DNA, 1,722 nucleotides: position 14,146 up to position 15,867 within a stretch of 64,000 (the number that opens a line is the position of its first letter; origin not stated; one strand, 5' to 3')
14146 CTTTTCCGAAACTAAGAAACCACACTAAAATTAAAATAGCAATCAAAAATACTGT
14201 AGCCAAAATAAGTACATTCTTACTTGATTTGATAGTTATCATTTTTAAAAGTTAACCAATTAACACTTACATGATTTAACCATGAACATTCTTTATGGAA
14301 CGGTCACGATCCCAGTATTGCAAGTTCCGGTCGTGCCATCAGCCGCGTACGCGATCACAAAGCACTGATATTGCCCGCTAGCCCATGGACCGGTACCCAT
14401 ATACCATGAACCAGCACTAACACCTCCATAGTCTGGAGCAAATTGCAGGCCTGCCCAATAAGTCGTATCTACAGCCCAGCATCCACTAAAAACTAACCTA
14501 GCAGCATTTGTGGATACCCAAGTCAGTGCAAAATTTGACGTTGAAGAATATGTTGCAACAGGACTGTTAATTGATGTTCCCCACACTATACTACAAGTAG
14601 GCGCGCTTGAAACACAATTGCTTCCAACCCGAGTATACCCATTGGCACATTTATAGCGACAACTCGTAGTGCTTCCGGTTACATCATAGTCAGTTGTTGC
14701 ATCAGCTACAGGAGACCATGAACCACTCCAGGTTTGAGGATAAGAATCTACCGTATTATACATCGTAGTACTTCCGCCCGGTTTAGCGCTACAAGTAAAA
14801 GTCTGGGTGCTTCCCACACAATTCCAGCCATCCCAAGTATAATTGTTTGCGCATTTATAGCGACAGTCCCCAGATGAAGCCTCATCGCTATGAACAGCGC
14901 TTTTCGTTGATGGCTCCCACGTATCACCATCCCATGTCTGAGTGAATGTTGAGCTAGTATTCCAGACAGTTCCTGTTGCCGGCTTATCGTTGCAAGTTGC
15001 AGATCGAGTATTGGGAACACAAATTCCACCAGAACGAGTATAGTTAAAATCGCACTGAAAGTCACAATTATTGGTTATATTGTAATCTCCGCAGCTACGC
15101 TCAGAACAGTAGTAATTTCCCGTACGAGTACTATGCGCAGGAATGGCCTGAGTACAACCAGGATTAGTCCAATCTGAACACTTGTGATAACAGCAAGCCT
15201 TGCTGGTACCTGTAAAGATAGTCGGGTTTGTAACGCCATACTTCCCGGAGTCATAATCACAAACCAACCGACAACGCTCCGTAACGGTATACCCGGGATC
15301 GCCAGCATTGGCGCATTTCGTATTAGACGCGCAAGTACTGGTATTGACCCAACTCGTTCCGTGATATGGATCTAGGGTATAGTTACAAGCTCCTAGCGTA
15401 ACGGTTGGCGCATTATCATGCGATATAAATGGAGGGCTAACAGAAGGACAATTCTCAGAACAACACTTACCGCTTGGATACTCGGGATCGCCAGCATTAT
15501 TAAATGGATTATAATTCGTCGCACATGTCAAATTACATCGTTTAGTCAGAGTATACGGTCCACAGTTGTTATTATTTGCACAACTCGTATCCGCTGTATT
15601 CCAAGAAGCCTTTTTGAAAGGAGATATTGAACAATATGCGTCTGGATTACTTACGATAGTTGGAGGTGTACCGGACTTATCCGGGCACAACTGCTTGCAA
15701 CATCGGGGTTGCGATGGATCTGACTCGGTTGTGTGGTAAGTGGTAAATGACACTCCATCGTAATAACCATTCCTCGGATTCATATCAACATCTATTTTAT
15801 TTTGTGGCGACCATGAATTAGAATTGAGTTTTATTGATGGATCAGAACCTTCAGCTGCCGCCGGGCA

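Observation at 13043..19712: Minor-pilin operon: pilD, three pseudopilins, a 963-aa GspK-like Cys-rich giant, and a 37-aa-repeat protein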

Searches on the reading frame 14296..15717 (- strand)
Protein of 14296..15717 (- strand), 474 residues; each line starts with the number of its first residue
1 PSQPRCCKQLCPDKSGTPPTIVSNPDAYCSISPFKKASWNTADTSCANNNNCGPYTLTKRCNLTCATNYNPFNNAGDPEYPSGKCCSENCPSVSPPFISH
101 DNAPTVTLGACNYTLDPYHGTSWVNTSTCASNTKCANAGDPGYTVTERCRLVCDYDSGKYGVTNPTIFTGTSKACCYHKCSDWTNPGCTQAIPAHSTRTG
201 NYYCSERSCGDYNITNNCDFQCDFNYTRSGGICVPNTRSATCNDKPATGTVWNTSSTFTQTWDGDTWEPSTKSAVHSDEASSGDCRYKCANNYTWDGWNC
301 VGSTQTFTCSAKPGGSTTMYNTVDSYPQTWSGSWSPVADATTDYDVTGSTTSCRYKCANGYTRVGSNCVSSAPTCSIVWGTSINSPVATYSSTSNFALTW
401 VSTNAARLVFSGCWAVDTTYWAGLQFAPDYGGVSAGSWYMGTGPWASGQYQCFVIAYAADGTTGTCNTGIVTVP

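Call 46: find_homologous_proteins(query=window:14296-15717:-, max_evalue=0.001)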
Query window:14296-15717:- (474 aa): 4 proteins with E <= 0.001 among 3642 candidates.
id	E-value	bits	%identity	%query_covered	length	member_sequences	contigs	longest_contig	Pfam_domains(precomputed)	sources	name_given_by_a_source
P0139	2.6e-113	398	53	33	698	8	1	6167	PF00059.28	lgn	-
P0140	7.7e-41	159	49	32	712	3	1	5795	PF21722.5,PF07963.18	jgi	jgi:prepilin-type N-terminal cleavage/methylation domain-containing protein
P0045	4.1e-37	146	41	51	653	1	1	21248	-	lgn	-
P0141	2.9e-10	58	53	15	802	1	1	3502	PF07705.18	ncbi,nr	ncbi:MAG: CARDB domain-containing protein, partial [Dehalococcoidales bacterium]|nr:CARDB domain-con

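Call 49: search_protein_families(library=pfam, proteins=[P0139, P0140, P0141], max_evalue=0.01)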
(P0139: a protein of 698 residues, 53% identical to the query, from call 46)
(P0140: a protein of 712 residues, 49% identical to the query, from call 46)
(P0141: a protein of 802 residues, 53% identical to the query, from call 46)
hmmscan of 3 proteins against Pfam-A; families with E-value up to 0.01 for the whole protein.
P0139 (698 aa): 2 families
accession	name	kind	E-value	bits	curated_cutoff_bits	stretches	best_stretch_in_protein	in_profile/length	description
PF00059.27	Lectin_C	-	5.7e-10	40.3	22.6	2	637-694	51-107/107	Lectin C-type domain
PF19565.4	DUF6087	-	0.0061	17.3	27.1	0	389-426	29-66/99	Family of unknown function (DUF6087)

P0140 (712 aa): 2 families
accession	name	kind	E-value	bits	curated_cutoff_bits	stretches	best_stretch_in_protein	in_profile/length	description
PF21722.4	Gly_rich_2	-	2.3e-20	74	24.3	1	460-708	1-225/226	Glycine-rich domain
PF07963.17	N_methyl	-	9.1e-06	25.5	21.2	1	9-33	2-26/27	Prokaryotic N-terminal methylation motif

P0141 (802 aa): 2 families
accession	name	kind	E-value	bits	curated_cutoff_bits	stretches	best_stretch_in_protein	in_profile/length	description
PF07705.17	CARDB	-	7.3e-31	106.8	22.7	4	73-182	2-98/101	CARDB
PF00084.26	Sushi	-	0.00022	22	20.7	0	237-258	17-38/56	Sushi repeat (SCR repeat)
